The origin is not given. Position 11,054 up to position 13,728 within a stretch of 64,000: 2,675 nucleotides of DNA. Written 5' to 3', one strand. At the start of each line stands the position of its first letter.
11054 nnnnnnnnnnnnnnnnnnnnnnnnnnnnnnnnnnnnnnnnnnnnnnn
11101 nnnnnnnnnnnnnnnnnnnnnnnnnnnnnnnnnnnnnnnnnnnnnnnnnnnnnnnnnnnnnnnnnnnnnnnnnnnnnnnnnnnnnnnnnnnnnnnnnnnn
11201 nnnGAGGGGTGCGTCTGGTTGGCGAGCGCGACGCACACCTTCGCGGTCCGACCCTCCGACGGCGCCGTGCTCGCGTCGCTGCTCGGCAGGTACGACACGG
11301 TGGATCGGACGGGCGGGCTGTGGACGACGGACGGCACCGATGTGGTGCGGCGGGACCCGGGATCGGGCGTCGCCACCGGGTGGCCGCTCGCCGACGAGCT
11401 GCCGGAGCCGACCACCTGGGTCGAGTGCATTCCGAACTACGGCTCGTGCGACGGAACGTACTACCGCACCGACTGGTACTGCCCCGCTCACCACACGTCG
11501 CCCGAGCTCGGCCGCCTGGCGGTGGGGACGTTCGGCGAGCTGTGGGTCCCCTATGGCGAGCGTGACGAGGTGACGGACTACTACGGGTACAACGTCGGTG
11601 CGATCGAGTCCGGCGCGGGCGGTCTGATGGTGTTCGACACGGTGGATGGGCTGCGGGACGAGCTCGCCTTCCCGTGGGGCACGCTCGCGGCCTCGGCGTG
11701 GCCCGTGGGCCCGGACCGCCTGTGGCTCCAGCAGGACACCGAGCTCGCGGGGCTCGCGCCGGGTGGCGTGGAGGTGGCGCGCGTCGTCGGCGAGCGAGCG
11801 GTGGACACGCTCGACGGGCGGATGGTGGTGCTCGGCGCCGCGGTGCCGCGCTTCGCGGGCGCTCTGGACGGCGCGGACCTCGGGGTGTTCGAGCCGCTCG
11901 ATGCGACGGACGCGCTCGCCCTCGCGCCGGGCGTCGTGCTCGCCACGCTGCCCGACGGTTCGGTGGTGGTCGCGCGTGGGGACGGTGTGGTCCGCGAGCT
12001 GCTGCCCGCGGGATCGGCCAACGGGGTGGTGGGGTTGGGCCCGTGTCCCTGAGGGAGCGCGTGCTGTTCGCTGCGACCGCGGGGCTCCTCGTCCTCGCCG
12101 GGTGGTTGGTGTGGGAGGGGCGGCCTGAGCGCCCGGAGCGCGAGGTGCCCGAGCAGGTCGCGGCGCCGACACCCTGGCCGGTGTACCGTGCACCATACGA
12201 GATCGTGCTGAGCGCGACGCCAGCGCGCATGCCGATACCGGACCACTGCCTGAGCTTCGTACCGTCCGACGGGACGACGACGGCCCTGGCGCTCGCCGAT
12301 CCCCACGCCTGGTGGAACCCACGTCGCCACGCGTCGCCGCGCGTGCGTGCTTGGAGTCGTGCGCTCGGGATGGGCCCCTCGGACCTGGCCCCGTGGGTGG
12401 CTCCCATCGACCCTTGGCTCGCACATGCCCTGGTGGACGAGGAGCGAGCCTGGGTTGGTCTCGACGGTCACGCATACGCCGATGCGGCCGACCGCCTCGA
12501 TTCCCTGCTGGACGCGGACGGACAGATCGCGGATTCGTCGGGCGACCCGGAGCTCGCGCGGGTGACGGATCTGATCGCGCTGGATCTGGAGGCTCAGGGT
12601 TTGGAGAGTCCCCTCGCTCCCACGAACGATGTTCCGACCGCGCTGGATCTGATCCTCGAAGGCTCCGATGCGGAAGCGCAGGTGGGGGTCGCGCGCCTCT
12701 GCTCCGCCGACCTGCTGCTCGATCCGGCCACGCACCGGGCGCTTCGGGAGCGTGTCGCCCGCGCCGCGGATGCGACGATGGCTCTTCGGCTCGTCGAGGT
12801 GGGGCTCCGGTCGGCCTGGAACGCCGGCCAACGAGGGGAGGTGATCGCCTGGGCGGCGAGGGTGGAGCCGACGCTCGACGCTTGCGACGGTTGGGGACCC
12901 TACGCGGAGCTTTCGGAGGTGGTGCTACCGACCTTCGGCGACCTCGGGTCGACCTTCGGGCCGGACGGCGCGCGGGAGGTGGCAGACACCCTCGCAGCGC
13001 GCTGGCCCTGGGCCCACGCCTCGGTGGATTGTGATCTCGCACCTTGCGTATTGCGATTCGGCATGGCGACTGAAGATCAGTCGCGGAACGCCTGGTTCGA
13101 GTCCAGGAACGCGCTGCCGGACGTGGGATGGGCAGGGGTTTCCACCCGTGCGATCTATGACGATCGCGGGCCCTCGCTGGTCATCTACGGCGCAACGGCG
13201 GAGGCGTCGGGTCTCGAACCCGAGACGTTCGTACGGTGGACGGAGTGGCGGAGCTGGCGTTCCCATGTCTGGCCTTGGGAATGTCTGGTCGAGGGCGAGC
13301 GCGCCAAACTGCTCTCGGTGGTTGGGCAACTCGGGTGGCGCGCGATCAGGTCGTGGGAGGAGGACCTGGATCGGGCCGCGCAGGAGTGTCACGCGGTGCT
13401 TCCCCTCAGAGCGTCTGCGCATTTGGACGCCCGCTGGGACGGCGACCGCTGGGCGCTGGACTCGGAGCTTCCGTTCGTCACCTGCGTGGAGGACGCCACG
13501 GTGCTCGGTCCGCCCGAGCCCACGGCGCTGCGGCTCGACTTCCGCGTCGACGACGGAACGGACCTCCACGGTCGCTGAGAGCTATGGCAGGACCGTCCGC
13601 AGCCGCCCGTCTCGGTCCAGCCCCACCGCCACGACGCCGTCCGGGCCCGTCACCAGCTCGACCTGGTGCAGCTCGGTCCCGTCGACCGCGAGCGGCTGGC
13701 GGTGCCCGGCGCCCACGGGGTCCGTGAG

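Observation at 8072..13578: Tandem paralogous Cys-rich repeat (MopE-like) lipoproteins translationally coupled to a membrane-anchored protein of unknown function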

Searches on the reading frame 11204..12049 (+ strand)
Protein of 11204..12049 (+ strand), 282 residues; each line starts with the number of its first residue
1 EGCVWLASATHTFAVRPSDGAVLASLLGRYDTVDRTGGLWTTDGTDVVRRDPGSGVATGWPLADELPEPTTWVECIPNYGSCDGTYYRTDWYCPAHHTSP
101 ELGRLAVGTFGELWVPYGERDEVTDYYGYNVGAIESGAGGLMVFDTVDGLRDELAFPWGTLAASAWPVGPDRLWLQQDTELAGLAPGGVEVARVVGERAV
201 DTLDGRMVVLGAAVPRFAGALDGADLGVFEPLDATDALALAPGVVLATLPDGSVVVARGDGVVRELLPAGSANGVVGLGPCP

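Call 11: find_homologous_proteins(query=window:11204-12049:+)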
Query window:11204-12049:+: 8000 candidates shared short words with the query, none scored E <= 0.001.

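Call 13: search_solved_structures(query=window:11204-12049:+, max_evalue=1)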
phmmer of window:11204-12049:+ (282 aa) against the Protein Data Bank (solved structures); distinct sequences matched with E-value up to 1: 0.

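Call 109: search_protein_families(library=pfam, proteins=[window:11204-12049:+], max_evalue=5)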
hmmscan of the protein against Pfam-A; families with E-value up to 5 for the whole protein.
window:11204-12049:+ (282 aa): 1 family
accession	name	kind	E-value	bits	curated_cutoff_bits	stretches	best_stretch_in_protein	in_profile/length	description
PF23038.1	KOW6_SPT51-2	-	0.071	13.1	27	0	261-273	19-31/51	Transcription elongation factor SPT5 homolog 1/2, KOW6 domain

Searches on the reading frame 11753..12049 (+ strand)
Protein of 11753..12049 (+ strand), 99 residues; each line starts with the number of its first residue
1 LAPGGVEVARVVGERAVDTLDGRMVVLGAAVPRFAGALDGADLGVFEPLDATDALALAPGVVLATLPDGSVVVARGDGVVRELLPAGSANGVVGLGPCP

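Call 66: find_related_loci(query=A4, collection=metagenome_contigs, flank=10000)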
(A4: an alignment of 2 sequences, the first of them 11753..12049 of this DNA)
Query A4 (99 aa) in metagenome_contigs; peptide patterns used: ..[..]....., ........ (x = any residue, [..] = any of these).
287 stretches matched a pattern, but none encodes a relative of the query by tblastn (E <= 1e-3).

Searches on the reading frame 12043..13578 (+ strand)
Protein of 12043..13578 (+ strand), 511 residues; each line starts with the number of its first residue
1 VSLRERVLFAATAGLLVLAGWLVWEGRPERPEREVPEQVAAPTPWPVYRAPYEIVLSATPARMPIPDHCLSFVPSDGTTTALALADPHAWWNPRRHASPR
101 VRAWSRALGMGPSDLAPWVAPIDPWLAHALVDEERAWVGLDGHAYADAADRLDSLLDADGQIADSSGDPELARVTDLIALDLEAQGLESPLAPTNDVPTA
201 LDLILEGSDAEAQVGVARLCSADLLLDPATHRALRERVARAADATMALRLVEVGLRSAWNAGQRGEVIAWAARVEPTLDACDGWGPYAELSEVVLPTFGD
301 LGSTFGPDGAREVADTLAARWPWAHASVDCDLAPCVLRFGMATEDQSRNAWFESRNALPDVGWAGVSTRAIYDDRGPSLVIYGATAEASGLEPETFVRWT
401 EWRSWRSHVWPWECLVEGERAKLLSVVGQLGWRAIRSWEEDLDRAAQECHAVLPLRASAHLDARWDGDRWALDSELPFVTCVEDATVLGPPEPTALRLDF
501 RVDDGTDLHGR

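Call 3: search_protein_families(library=pfam, proteins=[window:12043-13578:+], max_evalue=0.01)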
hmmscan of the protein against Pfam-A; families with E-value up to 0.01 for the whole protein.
window:12043-13578:+ (511 aa): 0 families

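Call 4: search_protein_families(library=ncbifam, proteins=[window:12043-13578:+], max_evalue=0.01)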
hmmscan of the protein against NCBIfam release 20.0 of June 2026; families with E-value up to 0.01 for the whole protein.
window:12043-13578:+ (511 aa): 0 families

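Call 7: find_encoding_contigs(protein=window:12043-13578:+, flank=10000, max_places=6)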
Protein window:12043-13578:+ (511 aa): no gene with exactly this product is on record in the collection.

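Call 8: find_homologous_proteins(query=window:12043-13575:+)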
Query window:12043-13575:+ (511 aa): 1 proteins with E <= 0.001 among 8000 candidates.
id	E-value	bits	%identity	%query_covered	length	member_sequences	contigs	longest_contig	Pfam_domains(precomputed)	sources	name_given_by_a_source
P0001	0.0e+0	1146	100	99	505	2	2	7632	-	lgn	-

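Call 10: find_encoding_contigs(protein=P0001, flank=10000)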
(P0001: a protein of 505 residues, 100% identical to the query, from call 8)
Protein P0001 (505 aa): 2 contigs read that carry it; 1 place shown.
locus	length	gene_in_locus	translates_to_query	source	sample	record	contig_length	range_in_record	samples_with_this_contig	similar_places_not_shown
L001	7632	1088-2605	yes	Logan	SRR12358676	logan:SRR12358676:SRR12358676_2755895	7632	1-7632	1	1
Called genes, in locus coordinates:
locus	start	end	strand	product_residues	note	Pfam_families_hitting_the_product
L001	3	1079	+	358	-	?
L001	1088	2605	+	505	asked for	-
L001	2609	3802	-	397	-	-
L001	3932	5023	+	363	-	-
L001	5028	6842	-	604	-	-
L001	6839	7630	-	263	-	PF00561:Abhydrolase_1, PF12146:Hydrolase_4 (weak), PF12697:Abhydrolase_6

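Call 14: search_solved_structures(query=window:12043-13575:+, max_evalue=1)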
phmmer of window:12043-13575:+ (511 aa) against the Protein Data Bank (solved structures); distinct sequences matched with E-value up to 1: 1.
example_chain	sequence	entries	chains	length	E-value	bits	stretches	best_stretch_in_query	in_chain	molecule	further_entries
2oi8_A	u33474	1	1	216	0.0014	20.8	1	42-110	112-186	Putative regulatory protein SCO4313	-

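Call 18: search_protein_representatives(protein=window:12043-13575:+)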
Query: 511 residues. Proteins with E-value up to 0.001 (for the whole library): 7; up to 1e-10: 5; up to 1e-30: 2. The best 7 are listed.
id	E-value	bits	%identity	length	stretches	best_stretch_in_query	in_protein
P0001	0.0e+00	1146.3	100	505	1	8-511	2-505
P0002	1.9e-37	145.8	45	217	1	295-510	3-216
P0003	2.9e-22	95.7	32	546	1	29-494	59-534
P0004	7.3e-14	68.0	33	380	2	47-274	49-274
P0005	1.9e-11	60.0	29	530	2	219-502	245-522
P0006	1.6e-09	53.7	31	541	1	101-498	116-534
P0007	2.1e-07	46.7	31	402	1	105-452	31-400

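Call 19: find_encoding_contigs(protein=P0003, flank=10000)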
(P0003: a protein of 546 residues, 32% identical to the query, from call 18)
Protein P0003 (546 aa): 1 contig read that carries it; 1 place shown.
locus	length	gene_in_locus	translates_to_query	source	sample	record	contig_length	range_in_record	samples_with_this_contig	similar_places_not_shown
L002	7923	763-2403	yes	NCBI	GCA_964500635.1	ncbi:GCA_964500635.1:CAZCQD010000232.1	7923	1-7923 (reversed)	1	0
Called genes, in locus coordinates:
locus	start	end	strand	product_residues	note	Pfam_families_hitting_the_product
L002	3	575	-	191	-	?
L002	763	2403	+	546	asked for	-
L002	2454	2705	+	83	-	PF22513:FitA-like_RHH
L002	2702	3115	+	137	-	PF01850:PIN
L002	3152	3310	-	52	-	-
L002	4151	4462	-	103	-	-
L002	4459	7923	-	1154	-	?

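Call 21: find_encoding_contigs(protein=P0005, flank=10000)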
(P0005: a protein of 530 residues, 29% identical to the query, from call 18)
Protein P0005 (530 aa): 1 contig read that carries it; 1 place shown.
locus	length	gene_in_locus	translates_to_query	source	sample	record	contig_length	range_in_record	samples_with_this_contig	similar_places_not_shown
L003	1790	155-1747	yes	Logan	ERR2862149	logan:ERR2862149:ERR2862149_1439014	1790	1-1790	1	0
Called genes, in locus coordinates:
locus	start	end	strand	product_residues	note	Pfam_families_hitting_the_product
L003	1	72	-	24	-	?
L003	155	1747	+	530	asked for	-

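Call 22: find_encoding_contigs(protein=P0006, flank=10000)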
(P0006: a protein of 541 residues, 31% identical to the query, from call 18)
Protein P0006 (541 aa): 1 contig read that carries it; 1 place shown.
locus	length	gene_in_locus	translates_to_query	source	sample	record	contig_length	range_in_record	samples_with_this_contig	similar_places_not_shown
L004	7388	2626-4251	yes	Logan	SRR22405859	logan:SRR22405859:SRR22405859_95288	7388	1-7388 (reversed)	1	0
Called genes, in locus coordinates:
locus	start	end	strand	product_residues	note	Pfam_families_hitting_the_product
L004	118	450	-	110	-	-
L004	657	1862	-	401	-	-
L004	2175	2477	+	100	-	-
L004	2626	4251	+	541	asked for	-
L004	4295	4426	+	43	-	-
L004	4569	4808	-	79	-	PF02604:PhdYeFM_antitox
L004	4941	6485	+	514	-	PF02518:HATPase_c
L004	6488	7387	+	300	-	?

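Call 23: find_encoding_contigs(protein=P0004, flank=10000)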
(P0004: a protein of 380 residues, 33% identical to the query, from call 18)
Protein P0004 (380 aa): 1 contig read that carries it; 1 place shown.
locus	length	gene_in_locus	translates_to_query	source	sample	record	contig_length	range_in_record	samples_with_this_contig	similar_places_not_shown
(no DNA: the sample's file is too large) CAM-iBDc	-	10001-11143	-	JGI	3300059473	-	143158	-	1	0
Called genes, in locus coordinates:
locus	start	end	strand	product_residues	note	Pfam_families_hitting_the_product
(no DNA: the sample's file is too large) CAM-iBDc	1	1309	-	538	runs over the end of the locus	PF07969:Amidohydro_3, PF01979:Amidohydro_1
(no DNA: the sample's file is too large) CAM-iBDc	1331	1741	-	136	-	PF01451:LMWPc (weak)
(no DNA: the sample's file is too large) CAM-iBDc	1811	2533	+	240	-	PF01135:PCMT (weak), PF13489:Methyltransf_23, PF01209:Ubie_methyltran, PF13847:Methyltransf_31, PF08241:Methyltransf_11, PF08242:Methyltransf_12, PF13649:Methyltransf_25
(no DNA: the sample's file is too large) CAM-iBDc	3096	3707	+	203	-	PF00595:PDZ, PF13180:PDZ_2 (weak), PF19805:DUF6288 (weak), PF17820:PDZ_6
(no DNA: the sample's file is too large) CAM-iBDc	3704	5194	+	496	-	-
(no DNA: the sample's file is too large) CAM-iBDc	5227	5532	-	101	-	-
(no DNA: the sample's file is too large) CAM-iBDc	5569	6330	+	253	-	PF08220:HTH_DeoR (weak), PF08279:HTH_11, PF13280:WYL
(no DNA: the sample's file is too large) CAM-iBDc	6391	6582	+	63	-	-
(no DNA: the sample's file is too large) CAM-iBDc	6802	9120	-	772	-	PF01839:FG-GAP (faint), PF13517:FG-GAP_3, PF07593:UnbV_ASPIC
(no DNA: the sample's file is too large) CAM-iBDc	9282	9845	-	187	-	PF04542:Sigma70_r2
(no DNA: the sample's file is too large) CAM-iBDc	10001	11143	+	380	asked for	-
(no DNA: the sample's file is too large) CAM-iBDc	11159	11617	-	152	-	PF10604:Polyketide_cyc2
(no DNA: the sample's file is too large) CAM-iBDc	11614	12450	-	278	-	PF02678:Pirin, PF05726:Pirin_C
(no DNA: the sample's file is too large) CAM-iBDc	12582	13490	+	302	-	PF00126:HTH_1, PF03466:LysR_substrate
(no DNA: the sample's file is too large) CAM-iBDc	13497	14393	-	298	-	PF00126:HTH_1, PF03466:LysR_substrate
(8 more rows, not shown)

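Call 24: find_encoding_contigs(protein=P0002, flank=10000)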
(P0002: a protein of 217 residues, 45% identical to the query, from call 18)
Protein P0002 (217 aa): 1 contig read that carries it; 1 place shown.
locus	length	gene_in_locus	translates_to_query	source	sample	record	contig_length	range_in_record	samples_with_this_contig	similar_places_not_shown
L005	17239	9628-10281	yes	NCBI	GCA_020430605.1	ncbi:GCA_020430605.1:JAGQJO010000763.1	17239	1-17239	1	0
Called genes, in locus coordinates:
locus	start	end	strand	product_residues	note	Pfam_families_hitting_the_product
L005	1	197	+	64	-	?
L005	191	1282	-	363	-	-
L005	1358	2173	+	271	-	PF10086:YhfC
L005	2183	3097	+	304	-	PF00005:ABC_tran, PF13304:AAA_21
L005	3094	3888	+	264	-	PF01061:ABC2_membrane (weak), PF12679:ABC2_membrane_2, PF12698:ABC2_membrane_3 (weak)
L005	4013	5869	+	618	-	PF00512:HisKA, PF02518:HATPase_c, PF00072:Response_reg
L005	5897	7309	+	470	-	PF01523:PmbA_TldD_1st, PF19290:PmbA_TldD_2nd, PF19289:PmbA_TldD_3rd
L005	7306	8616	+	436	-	PF01523:PmbA_TldD_1st (weak), PF19290:PmbA_TldD_2nd (weak), PF19289:PmbA_TldD_3rd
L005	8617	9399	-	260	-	-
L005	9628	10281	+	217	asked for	-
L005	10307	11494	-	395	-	-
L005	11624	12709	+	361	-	-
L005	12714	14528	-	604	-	-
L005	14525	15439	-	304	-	PF00561:Abhydrolase_1, PF12146:Hydrolase_4 (weak), PF12697:Abhydrolase_6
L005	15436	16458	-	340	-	PF00108:Thiolase_N, PF08545:ACP_syn_III, PF08541:ACP_syn_III_C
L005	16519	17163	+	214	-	PF01694:Rhomboid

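Call 25: find_encoding_contigs(protein=P0007, flank=10000)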
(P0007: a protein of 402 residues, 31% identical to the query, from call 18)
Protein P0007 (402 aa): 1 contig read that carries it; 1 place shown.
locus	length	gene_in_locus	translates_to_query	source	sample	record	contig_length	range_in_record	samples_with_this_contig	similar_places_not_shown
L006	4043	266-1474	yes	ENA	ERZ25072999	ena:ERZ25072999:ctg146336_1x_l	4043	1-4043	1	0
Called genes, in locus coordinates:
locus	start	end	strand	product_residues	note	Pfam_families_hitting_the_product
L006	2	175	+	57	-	?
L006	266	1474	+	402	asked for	-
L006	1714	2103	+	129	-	-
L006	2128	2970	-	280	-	PF10021:PARG_cat_microb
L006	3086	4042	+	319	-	?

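Call 47: predict_structure(alignment_id=A3)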
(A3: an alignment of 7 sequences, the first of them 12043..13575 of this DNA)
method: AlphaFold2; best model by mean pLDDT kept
length: 511 residues; sequences in the alignment: 7
mean_pLDDT: 69.5   pTM: 0.54
mean pLDDT of the five models: 69.5, 68.2, 65.6, 65.3, 60.2
residues with pLDDT >= 90: 44; 70-90: 248; 50-70: 103; < 50: 116
segments of 3 or more residues with pLDDT < 50: 30-48, 61-68, 71-110, 117-125, 159-167, 180-195, 508-511
pLDDT, mean of each block of 10 residues (from residue 1): 80 88 62 38 39 80 45 35 34 38 45 50 48 54 54 55 47 52 40 57 78 71 75 89 86 83 73 86 85 88 90 91 87 89 84 86 80 72 86 86 73 65 65 67 80 82 87 89 83 86 63 29
secondary structure, 60 per line:
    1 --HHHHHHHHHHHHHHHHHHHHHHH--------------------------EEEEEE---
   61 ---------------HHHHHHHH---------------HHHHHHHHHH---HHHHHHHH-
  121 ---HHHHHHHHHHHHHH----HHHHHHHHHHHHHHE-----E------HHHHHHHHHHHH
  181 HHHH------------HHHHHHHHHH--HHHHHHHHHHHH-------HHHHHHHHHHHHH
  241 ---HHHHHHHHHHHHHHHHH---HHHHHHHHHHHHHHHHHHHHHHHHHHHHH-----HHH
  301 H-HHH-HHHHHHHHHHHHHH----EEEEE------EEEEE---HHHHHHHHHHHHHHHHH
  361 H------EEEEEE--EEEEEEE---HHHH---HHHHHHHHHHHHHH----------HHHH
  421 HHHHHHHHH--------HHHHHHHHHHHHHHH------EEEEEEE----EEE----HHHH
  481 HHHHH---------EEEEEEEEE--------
elements in order: H3-25 E52-57 H76-83 H99-108 H112-119 H124-137 H142-155 H169-184 H197-206 H209-220 H228-240 H244-260 H264-292 H298-301 H307-320 E325-329 E336-340 H344-361 E368-373 E376-382 H386-389 H393-406 H417-429 H438-452 E459-465 E470-472 H477-485 E495-503

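Call 82: search_protein_families(library=pfam, alignment_id=A3, max_evalue=1)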
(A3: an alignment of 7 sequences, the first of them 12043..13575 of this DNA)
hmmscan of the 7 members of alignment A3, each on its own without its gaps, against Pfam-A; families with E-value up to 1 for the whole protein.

A. member 1, window:12043-13575:+ (511 aa): 0 families

B. families by the number of members that match (of 7 scanned): 3 families
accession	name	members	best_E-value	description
PF13646.12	HEAT_2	1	0.0076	HEAT repeats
PF02985.28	HEAT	1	0.098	HEAT repeat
PF07565.18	Band_3_cyto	1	0.12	Band 3 cytoplasmic domain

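Call 83: search_solved_structures(query=A3, max_evalue=1)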
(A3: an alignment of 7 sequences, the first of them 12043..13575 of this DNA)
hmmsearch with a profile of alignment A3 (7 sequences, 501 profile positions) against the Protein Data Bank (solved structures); distinct sequences matched with E-value up to 1: 1.
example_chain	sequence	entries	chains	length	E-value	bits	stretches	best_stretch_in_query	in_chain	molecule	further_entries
8kc4_A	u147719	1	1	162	0.2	13.6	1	162-267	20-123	De novo design protein -NA05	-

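Call 103: find_related_loci(query=window:12043-13575:+, collection=metagenome_contigs, flank=10000)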
Query window:12043-13575:+ (511 aa) in metagenome_contigs; peptide patterns used: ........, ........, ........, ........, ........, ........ (x = any residue, [..] = any of these).
152 stretches matched a pattern, but none encodes a relative of the query by tblastn (E <= 1e-3).
